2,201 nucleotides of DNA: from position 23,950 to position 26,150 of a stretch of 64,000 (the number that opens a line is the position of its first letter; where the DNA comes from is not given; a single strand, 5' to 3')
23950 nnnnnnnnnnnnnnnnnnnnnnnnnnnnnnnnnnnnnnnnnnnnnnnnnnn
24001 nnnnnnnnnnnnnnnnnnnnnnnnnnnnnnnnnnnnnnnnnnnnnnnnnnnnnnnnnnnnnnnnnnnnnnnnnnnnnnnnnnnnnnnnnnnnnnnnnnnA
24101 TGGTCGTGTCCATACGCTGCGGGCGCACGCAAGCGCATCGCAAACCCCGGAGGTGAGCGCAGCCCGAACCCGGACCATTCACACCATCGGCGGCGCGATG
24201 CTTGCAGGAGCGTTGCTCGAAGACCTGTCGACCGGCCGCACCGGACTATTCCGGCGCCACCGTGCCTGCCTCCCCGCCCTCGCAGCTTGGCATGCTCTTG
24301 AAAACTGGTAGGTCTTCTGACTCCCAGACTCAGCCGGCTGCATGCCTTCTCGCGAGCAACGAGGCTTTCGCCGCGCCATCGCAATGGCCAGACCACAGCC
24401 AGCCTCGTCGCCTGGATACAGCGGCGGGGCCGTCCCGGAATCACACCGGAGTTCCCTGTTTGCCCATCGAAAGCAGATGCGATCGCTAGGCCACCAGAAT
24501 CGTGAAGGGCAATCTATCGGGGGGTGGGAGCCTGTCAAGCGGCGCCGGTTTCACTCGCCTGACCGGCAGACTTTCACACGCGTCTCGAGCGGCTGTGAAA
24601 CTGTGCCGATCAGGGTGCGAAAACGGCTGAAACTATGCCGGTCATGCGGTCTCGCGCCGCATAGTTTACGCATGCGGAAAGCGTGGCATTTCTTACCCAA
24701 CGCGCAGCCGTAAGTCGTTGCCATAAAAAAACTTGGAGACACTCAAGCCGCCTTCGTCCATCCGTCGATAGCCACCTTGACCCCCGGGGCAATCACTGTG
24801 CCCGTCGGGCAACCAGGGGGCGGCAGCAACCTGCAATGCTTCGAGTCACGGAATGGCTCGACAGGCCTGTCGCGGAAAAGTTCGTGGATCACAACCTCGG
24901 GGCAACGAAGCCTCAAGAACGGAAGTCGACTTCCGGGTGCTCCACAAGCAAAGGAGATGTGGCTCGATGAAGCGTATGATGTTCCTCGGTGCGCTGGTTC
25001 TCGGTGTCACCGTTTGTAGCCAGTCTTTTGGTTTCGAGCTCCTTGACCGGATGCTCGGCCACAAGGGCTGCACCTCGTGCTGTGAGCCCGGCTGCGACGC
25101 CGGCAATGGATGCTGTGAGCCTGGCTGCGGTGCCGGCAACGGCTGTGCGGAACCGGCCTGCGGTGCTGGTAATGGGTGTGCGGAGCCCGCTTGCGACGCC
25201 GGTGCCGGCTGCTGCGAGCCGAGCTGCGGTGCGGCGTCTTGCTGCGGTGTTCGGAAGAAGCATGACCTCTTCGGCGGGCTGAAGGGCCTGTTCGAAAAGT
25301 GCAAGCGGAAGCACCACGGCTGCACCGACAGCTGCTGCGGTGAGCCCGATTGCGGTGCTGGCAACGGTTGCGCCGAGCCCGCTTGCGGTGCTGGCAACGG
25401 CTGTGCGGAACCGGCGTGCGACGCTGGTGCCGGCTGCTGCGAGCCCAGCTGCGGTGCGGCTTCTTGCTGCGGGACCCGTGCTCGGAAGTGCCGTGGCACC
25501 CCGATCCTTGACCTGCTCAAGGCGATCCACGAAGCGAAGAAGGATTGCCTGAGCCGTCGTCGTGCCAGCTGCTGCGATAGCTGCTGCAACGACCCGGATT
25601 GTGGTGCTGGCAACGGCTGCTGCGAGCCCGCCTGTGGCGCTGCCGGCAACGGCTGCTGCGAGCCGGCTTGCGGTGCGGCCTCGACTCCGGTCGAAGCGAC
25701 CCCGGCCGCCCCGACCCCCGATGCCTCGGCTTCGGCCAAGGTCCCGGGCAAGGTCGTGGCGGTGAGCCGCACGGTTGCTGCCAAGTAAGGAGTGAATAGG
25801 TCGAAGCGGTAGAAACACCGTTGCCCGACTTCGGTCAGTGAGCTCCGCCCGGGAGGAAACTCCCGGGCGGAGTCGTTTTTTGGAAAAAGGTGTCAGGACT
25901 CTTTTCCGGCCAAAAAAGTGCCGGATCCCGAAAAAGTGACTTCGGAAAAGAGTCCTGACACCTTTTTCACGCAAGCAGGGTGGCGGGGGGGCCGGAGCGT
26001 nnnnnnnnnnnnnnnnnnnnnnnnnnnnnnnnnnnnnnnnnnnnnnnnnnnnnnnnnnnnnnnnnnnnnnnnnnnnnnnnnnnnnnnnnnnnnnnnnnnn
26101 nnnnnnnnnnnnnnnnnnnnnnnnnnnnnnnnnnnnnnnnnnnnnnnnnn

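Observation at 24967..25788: Secreted protein made of a novel Cys-rich EP-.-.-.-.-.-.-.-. repeat (~44 Cys in 273 aa)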

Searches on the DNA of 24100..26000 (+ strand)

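Call 9: search_rna_families(source=window, start=24100, end=26000, threshold=evalue, max_evalue=1, show_alignments=3)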
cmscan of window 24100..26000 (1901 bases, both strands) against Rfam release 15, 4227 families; matches with E-value up to 1: 6.
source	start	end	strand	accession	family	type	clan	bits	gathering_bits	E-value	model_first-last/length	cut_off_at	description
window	24290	24513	-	RF00174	Cobalamin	Cis-reg; riboswitch;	CL00101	78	31.5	4.9e-19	1-189/189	no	Cobalamin riboswitch aptamer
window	25880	25972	-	RF03598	MIR6024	Gene; miRNA;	-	29.4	72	0.0018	1-99/99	no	MIR6024 microRNA precursor family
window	25889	25960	+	RF03640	mir-3747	Gene; miRNA;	-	26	63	0.019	1-67/67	no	mir-3747 microRNA precursor family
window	25769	25875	+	RF02826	Scr6925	Gene; sRNA;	-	25.6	50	0.12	1-131/131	no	Streptomyces RNA 6925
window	25889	25965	+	RF03223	mir-2209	Gene; miRNA;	-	24.1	70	0.039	1-63/63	no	mir-2209 microRNA precursor family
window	25881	25971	+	RF03916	MIR400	Gene; miRNA;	-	23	83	0.097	1-103/103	no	MIR400 microRNA precursor family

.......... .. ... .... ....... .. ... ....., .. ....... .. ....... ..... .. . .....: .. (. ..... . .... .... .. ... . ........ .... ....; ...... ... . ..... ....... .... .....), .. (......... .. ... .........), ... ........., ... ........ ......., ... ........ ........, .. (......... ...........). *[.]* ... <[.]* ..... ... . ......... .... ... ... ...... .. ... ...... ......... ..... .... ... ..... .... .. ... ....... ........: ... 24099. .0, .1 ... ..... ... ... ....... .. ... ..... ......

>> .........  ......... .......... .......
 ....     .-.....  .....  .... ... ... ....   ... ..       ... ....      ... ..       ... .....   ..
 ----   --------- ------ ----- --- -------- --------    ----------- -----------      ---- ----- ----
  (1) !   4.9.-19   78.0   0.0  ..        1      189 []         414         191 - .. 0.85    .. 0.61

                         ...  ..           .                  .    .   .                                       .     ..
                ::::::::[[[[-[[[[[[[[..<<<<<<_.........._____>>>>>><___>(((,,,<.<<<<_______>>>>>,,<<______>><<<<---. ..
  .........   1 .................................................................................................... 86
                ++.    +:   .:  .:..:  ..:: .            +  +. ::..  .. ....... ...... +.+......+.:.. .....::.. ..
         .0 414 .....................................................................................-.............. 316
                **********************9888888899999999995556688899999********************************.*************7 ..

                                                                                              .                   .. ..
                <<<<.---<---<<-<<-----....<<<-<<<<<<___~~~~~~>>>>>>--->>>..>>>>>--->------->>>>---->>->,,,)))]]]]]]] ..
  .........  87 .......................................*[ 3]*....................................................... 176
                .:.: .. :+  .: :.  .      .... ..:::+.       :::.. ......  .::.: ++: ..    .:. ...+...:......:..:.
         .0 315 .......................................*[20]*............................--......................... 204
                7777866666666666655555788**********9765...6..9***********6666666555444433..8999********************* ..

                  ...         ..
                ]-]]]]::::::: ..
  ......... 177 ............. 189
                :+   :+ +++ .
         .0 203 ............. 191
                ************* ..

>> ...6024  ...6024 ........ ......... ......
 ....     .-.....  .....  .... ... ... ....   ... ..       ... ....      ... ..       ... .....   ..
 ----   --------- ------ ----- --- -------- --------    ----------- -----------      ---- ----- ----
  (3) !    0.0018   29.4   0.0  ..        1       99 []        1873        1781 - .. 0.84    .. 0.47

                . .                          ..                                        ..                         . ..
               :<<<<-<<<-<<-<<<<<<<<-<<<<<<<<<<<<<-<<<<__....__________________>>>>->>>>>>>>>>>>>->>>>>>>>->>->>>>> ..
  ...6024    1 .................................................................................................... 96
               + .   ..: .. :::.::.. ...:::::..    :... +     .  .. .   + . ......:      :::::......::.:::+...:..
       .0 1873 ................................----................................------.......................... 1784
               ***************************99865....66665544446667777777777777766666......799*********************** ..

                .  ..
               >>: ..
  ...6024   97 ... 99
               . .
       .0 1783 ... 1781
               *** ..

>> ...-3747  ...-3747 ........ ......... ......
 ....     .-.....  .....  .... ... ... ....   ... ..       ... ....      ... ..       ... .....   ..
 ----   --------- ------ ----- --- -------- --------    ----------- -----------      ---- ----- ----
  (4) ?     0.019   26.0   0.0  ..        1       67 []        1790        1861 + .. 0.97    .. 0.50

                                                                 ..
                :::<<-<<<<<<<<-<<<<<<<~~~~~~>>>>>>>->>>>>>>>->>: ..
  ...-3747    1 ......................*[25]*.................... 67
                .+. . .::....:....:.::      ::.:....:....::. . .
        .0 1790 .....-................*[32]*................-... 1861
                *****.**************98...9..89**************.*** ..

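Call 50: build_rna_model(alignment_id=A2)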
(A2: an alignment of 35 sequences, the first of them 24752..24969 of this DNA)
Model R1 built from alignment A2 (35 sequences, 246 columns); structure: RNAalifold consensus.
model positions 218; base pairs 47; branch points 3; effective number of sequences 1.24; information 0.591 bits per position. Calibrated on 0.2 Mb of random sequence (short: E-values are rough).
structure used (alignment columns):
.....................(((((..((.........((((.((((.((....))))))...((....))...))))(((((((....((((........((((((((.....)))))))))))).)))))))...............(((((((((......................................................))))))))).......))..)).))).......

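Call 51: search_with_rna_model(model_id=R1, sources=[window, L006, L008, L009, L091, L092, L093, L094, L099, L101, L107, L110, L111, L116, L117, L119, L120, L121, L124, L129, L132, L133, L134, L135, L136, L137, L141, L149, L150, L153, L154, L156, L162, L163, L164, L165], max_evalue=1, show_alignments=4)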
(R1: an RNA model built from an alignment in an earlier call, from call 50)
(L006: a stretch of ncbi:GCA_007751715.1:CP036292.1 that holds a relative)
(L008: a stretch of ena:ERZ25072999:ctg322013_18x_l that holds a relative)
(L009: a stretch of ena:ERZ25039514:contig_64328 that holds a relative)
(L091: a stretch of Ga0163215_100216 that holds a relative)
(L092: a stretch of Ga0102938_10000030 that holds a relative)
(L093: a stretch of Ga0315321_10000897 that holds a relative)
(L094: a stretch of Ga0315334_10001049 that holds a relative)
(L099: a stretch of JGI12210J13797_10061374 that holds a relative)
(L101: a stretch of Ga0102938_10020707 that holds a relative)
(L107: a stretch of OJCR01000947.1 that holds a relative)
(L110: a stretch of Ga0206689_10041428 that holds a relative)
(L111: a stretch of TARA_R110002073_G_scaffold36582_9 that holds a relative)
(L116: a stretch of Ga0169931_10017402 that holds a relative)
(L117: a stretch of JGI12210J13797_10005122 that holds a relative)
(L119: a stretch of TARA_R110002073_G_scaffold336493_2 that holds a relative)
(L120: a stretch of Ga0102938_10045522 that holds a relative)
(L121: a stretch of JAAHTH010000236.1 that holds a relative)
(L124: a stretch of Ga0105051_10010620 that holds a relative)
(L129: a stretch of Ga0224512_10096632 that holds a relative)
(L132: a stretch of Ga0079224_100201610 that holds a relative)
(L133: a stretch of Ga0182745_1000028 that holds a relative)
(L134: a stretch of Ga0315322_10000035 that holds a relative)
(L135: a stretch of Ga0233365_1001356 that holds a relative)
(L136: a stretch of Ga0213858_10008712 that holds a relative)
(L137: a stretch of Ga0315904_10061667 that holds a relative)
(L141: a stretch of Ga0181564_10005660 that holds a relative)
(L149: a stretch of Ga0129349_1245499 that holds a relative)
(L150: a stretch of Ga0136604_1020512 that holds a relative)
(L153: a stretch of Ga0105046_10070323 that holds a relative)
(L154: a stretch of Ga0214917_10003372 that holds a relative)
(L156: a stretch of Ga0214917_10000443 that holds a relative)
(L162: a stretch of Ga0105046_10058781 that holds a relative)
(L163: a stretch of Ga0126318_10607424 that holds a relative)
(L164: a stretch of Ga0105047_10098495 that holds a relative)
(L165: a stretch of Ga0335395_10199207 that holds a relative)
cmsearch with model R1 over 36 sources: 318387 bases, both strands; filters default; matches with E-value up to 1: 8.
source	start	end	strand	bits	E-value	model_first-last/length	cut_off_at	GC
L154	4785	5003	+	248.7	1.2e-70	1-218/218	no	0.6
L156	4782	5003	+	242.1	1e-68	1-218/218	no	0.61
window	24751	24969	+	223.8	2.2e-63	1-218/218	no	0.61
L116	4920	5003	+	21.5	0.00016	1-218/218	no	0.58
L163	212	282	+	17.9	0.0018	1-218/218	no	0.61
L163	1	110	+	16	0.0068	51-218/218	5'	0.57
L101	1501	1583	+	12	0.099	1-218/218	no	0.63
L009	7749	7808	+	10.2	0.33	69-122/218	no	0.6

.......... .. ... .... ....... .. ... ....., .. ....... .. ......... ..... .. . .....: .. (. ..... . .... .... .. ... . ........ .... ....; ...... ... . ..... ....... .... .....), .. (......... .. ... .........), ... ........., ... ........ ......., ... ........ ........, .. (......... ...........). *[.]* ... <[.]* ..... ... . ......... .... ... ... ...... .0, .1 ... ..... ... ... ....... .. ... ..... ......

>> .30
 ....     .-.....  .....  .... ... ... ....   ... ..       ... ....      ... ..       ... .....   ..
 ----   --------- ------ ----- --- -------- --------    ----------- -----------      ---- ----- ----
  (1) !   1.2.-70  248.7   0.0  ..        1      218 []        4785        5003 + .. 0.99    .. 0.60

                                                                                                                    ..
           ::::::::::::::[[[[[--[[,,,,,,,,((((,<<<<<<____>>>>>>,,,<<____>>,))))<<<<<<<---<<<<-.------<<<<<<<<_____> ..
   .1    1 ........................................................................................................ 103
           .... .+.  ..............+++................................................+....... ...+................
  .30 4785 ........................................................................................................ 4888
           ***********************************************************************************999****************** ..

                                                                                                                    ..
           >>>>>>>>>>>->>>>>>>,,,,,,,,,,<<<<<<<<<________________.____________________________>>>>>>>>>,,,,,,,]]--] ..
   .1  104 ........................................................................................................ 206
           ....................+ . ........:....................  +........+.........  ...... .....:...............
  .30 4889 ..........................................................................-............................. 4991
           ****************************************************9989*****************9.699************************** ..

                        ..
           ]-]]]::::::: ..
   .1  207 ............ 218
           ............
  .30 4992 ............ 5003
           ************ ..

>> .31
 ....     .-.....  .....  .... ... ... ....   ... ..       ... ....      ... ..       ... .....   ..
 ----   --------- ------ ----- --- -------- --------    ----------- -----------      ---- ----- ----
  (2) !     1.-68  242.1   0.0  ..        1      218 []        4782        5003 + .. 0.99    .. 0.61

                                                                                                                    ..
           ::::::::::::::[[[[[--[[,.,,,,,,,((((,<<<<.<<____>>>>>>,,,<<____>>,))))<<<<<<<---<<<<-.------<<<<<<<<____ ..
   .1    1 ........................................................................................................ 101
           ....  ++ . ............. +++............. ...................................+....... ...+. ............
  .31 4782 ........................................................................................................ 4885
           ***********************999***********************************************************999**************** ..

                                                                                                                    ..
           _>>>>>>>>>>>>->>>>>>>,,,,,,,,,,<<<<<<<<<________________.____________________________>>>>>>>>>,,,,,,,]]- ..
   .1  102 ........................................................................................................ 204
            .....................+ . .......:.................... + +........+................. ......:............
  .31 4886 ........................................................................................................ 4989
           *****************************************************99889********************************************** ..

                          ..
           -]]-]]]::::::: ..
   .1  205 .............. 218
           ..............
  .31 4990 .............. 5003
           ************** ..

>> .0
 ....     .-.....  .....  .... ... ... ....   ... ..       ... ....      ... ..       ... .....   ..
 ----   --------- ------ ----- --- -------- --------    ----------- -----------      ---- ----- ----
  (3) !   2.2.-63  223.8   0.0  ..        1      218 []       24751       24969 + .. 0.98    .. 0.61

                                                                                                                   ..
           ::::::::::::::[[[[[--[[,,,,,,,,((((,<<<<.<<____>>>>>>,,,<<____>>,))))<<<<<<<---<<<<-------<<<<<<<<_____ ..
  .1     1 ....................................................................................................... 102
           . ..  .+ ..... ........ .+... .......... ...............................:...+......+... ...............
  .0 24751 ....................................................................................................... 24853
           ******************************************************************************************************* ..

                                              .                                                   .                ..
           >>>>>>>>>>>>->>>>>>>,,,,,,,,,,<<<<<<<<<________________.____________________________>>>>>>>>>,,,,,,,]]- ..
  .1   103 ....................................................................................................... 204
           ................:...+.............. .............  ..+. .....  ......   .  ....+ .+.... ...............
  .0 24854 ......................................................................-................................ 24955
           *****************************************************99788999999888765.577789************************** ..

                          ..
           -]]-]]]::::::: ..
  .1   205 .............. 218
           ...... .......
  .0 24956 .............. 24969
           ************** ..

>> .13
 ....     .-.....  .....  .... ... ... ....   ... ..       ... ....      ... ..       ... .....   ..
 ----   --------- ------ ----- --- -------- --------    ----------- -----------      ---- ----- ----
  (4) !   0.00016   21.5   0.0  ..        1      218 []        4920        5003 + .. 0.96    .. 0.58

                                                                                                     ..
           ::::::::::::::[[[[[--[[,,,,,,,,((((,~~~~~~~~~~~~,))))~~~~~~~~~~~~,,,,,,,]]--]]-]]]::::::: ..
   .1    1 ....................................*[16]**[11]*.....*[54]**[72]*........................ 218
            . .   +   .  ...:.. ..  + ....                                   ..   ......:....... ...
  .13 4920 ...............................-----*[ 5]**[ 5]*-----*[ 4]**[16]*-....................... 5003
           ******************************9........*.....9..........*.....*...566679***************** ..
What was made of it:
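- Tried and rejected: The freshwater leader covariance model does not recover the marine leaders as a whole, only the closing helix with the SD (call 51).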

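Call 52: search_rna_families(source=L094, start=4560, end=5010, threshold=evalue, max_evalue=1)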
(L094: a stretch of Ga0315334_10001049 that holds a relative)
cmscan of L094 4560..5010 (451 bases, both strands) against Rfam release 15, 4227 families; matches with E-value up to 1: 0.
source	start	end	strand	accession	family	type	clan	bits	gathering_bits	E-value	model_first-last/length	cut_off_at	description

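Call 53: search_rna_families(source=L006, start=7430, end=8010, threshold=evalue, max_evalue=1)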
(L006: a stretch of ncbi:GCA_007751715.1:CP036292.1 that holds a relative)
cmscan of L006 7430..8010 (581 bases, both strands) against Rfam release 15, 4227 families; matches with E-value up to 1: 0.
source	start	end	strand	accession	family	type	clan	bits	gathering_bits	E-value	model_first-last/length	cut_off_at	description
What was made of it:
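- On Known RNA families (Rfam 15), including all riboswitch classes: No + strand match at E<=1 in the window leader (call 9), the marine leader (call 52) or the Rosistilla leader (call 53).
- The leader matches no known metal riboswitch in Rfam (calls 9, 52, 53).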
